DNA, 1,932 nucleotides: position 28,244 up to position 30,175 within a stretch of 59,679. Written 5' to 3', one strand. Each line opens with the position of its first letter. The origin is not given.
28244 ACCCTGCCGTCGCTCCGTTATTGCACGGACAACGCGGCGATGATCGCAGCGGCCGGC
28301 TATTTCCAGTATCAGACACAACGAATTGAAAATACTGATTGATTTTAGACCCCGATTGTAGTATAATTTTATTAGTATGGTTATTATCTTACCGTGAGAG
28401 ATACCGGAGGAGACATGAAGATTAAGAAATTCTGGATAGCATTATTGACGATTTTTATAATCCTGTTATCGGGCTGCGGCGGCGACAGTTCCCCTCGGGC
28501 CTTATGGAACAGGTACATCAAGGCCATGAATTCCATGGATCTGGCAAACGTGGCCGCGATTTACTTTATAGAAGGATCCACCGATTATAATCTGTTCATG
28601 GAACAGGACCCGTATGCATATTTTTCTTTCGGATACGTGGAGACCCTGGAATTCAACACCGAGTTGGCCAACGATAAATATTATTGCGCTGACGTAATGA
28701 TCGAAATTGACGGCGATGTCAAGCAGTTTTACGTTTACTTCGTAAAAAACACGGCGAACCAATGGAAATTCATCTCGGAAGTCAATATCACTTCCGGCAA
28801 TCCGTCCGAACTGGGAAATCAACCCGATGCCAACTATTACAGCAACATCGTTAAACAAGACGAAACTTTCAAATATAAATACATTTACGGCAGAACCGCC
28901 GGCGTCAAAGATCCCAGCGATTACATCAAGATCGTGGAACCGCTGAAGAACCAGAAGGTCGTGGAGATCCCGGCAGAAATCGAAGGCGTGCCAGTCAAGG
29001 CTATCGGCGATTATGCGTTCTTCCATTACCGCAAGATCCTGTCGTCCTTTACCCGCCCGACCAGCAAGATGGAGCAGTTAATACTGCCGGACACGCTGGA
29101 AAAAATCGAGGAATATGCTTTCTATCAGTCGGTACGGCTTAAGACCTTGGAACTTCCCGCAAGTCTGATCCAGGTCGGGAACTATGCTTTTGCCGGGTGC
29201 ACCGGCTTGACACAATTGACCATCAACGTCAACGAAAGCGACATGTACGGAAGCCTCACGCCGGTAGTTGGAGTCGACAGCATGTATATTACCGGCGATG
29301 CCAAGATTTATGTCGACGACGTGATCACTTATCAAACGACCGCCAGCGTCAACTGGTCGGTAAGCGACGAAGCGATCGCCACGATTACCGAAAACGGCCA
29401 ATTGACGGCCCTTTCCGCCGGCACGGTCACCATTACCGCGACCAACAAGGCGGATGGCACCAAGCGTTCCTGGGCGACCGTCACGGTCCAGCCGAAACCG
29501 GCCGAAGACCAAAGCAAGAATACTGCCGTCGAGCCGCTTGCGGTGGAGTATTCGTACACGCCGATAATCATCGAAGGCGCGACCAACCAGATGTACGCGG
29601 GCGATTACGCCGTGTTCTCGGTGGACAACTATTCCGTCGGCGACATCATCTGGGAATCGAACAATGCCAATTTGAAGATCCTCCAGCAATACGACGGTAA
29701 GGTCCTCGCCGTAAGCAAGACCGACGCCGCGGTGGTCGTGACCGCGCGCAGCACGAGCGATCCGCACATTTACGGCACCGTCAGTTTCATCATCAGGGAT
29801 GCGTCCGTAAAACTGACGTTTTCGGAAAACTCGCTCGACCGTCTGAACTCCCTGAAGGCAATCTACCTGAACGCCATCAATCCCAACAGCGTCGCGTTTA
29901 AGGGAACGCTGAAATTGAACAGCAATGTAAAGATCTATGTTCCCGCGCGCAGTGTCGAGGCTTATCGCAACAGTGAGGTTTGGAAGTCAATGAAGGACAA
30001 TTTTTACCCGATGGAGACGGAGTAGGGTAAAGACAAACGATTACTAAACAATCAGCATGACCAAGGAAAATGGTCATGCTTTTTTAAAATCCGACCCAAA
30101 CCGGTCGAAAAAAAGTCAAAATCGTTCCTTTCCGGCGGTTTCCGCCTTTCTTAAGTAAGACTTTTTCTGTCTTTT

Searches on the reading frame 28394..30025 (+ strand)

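Call 35: search_protein_families(library=pfam, proteins=[window:28394-30025:+], max_evalue=0.00001)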
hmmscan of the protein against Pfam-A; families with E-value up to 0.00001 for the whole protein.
window:28394-30025:+ (543 aa): 2 families
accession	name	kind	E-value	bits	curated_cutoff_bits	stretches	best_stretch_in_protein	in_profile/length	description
PF13306.12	LRR_5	-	8.3e-13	48.8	27.7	1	223-279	11-65/127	BspA type Leucine rich repeat region (6 copies)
PF02368.24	Big_2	-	7.6e-11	42.2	22.8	1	314-363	31-79/79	Bacterial Ig-like domain (group 2)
